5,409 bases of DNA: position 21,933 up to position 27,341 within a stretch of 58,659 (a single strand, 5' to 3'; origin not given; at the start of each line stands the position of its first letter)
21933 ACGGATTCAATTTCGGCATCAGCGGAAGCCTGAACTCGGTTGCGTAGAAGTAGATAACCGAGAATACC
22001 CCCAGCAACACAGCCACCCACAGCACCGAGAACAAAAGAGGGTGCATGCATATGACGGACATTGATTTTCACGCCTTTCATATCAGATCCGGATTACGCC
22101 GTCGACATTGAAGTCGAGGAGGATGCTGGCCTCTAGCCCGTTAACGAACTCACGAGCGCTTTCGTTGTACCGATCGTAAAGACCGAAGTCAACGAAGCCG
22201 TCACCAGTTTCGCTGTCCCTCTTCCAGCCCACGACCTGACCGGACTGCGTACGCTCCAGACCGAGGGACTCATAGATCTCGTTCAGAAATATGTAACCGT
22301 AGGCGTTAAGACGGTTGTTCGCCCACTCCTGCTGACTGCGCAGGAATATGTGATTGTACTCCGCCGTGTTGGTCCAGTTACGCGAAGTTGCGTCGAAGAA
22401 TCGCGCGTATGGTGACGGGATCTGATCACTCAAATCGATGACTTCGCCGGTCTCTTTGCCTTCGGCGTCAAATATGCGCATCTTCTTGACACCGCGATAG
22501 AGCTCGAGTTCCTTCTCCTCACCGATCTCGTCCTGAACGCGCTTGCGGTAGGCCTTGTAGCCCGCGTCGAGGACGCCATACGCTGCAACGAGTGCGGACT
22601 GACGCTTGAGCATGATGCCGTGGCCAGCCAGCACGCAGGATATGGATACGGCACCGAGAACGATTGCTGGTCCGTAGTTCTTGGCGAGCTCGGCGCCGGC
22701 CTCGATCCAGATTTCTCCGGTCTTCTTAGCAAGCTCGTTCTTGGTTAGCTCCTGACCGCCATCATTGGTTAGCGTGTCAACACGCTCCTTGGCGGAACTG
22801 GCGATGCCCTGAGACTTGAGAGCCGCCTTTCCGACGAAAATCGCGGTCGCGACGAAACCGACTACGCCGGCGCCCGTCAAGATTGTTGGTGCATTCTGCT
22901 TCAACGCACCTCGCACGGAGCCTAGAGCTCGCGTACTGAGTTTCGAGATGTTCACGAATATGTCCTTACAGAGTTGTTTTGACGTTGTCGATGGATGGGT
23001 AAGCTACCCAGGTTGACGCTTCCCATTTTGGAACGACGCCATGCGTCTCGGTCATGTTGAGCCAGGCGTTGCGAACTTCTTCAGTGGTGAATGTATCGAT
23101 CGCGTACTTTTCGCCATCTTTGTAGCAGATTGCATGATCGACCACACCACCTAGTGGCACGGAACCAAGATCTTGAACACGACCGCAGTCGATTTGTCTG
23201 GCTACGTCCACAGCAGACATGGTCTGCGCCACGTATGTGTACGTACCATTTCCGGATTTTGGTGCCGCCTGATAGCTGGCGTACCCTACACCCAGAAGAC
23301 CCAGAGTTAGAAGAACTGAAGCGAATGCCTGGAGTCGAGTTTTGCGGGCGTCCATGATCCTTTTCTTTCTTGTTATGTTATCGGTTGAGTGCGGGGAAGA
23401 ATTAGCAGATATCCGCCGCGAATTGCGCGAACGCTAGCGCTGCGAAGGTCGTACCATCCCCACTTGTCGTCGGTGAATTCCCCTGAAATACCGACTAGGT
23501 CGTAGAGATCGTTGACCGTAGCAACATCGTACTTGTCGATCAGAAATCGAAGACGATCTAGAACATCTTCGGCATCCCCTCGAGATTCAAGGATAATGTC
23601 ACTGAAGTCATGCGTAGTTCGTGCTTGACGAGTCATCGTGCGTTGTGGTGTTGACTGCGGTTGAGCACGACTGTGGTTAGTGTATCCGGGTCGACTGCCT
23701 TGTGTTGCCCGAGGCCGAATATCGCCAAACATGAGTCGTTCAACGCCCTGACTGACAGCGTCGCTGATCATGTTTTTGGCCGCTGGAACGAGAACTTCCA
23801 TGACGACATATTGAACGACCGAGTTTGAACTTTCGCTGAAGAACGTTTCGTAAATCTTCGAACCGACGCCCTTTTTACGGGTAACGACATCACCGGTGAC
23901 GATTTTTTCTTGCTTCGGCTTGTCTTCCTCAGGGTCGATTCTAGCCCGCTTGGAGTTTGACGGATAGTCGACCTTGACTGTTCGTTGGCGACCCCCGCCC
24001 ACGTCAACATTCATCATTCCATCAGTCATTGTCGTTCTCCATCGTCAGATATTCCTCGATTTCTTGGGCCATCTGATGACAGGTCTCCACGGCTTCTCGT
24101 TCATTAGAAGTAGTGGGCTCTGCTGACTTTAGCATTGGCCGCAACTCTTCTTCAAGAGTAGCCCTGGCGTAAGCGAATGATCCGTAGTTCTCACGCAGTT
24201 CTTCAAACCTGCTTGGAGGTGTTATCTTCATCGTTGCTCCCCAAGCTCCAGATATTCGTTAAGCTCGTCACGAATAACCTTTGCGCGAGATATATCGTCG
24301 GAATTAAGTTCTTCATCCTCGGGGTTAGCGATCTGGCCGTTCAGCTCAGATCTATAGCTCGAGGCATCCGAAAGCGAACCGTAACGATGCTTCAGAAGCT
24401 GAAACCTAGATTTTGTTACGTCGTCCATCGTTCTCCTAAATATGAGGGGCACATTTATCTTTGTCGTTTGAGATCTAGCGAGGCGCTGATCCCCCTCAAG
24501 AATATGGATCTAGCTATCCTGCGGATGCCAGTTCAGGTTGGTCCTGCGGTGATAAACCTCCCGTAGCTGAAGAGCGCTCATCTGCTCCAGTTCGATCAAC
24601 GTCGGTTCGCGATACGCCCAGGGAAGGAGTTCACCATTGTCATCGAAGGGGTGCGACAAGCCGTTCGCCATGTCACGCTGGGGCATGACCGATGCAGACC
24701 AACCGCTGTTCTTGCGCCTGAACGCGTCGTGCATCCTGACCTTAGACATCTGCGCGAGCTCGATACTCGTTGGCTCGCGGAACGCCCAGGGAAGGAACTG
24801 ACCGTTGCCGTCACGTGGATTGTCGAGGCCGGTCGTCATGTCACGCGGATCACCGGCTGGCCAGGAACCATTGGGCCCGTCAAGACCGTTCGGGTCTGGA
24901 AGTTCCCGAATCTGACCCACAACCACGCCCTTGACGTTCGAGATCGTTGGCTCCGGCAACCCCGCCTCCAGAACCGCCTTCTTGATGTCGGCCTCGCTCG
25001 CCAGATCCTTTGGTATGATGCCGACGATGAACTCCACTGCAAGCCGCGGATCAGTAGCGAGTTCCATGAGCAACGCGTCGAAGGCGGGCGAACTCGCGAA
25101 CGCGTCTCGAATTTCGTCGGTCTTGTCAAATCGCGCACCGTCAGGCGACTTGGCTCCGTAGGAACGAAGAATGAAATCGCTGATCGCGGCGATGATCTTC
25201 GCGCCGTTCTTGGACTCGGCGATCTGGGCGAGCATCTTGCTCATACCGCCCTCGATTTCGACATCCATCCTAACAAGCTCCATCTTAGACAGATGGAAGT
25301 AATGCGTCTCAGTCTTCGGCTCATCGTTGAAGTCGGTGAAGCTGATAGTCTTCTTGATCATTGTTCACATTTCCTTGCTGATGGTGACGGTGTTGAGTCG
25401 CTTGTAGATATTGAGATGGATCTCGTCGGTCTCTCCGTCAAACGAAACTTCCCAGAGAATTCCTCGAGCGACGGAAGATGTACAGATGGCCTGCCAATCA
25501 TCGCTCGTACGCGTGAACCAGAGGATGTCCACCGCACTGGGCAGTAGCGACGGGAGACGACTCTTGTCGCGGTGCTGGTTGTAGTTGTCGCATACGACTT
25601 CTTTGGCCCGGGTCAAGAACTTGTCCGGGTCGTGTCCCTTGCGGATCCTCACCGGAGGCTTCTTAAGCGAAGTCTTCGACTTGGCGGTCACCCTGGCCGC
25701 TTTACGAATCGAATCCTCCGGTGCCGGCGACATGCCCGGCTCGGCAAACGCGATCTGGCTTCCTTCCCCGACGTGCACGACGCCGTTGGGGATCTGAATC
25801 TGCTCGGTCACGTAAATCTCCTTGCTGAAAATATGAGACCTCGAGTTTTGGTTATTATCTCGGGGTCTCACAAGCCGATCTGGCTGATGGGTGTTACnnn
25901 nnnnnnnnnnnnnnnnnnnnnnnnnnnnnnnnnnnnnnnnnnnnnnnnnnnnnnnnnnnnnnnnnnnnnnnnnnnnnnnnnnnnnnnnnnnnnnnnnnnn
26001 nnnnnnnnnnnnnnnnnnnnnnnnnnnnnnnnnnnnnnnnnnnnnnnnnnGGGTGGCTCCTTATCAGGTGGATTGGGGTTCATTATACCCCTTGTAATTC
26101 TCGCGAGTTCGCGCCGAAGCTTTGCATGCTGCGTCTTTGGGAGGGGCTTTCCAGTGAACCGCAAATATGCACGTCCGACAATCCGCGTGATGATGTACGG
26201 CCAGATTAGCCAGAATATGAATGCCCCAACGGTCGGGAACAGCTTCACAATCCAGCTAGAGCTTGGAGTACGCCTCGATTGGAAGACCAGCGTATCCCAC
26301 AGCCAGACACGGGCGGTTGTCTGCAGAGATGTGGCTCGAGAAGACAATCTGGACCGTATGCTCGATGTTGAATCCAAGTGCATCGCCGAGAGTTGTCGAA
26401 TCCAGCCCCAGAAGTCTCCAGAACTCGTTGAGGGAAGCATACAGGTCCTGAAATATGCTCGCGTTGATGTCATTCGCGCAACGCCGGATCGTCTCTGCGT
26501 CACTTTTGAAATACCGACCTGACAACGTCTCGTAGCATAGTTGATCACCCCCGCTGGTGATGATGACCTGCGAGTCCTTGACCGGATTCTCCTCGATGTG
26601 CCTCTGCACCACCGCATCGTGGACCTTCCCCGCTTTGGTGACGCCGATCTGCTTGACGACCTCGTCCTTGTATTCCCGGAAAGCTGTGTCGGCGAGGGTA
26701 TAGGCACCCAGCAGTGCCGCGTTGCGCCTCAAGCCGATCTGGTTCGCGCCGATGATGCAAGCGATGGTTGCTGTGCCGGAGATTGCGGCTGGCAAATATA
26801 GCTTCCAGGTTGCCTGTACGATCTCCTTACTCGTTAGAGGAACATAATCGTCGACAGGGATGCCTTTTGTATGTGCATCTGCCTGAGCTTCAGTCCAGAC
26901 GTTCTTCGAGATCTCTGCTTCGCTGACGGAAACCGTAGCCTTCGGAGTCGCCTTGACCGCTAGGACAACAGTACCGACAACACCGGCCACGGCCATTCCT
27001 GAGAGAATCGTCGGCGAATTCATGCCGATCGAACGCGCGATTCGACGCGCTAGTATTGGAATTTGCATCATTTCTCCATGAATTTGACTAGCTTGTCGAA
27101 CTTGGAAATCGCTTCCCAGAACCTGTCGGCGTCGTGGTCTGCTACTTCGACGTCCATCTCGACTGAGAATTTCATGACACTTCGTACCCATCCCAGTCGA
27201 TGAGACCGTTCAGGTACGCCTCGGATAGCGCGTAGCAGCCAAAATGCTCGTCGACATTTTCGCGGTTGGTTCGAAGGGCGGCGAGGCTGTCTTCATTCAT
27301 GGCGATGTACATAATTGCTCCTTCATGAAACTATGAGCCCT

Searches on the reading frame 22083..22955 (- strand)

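Call 65: search_protein_families(library=pfam, proteins=[window:22083-22955:-], max_evalue=0.001)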
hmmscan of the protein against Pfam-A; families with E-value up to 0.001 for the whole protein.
window:22083-22955:- (290 aa): 1 family
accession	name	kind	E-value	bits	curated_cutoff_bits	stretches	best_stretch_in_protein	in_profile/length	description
PF19880.4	DUF6353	-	3.3e-66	223.8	25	1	18-288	2-249/253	Family of unknown function (DUF6353)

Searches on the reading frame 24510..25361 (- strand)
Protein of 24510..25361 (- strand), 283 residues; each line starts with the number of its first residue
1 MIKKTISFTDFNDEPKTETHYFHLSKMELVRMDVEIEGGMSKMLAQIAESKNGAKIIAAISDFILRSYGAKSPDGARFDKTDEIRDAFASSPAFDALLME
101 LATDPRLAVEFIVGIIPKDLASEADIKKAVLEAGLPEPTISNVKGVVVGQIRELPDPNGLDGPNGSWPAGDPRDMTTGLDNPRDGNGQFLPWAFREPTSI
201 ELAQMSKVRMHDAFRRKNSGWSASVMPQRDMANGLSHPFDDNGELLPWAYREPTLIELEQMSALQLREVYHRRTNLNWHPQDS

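Call 65: search_protein_families(library=pfam, proteins=[window:24510-25361:-], max_evalue=0.001)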
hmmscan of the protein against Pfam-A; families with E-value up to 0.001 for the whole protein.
window:24510-25361:- (283 aa): 1 family
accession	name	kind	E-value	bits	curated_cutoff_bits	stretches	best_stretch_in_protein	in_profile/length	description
PF23803.1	Phage_TAC_17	-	4.9e-39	134.6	27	1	1-214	1-156/178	Phage tail assembly chaperone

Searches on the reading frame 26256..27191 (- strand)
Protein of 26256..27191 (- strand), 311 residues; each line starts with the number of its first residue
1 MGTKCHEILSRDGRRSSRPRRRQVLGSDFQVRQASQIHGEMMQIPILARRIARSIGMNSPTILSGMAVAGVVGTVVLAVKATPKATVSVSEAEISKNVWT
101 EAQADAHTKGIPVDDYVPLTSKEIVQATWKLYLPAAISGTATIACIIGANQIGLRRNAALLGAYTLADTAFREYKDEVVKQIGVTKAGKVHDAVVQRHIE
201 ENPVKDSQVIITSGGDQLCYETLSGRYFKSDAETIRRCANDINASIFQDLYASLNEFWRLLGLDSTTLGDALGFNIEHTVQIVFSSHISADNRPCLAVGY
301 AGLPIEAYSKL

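Call 64: search_protein_families(library=phrogs, proteins=[window:26256-27191:-], max_evalue=0.001)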
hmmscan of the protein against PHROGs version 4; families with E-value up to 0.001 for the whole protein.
window:26256-27191:- (311 aa): 1 family
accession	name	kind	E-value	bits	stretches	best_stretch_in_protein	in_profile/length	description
phrog_2152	-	unknown function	4e-72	243.8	1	41-308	2-269/273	-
